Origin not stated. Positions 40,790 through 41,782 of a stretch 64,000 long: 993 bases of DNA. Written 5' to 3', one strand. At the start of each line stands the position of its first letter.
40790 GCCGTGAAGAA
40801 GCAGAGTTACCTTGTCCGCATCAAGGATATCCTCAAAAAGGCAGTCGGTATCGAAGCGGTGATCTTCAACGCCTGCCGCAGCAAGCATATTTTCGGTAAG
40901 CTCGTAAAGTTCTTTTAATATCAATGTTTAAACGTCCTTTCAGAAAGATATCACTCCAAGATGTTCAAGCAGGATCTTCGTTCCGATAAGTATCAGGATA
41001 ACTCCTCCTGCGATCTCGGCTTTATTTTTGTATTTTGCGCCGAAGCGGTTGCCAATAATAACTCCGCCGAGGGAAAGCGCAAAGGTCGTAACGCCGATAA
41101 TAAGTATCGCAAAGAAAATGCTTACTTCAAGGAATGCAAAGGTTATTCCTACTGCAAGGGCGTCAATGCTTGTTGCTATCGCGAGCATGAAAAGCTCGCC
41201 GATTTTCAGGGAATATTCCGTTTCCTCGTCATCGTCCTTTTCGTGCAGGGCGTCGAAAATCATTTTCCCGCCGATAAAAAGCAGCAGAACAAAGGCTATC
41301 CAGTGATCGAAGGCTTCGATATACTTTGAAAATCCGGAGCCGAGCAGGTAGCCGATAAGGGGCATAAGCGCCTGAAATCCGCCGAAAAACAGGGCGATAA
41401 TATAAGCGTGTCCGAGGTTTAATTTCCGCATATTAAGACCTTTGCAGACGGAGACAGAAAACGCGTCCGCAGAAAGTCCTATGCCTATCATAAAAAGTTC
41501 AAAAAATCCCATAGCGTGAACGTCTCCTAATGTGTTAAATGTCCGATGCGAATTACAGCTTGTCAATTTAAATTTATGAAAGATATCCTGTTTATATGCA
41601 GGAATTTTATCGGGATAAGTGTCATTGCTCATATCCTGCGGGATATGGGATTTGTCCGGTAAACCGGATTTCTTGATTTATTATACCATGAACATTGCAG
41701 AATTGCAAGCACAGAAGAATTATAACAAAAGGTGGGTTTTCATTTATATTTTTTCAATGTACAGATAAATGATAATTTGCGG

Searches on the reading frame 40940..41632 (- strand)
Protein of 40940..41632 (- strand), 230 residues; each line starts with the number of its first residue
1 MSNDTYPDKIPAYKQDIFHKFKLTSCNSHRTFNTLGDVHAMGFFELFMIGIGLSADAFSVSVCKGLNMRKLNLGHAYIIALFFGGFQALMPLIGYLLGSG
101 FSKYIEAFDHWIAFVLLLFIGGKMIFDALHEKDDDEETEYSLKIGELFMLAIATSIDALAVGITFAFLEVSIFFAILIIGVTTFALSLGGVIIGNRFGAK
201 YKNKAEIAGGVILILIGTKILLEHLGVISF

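Call 79: search_protein_families(library=pfam, proteins=[window:40940-41632:-], max_evalue=0.00001)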
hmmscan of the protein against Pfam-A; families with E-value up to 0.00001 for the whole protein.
window:40940-41632:- (230 aa): 1 family
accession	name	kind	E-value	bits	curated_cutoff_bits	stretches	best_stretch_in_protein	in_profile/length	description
PF02659.21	Mntp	-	2e-56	190.4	24.4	1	72-221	3-152/152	Putative manganese efflux pump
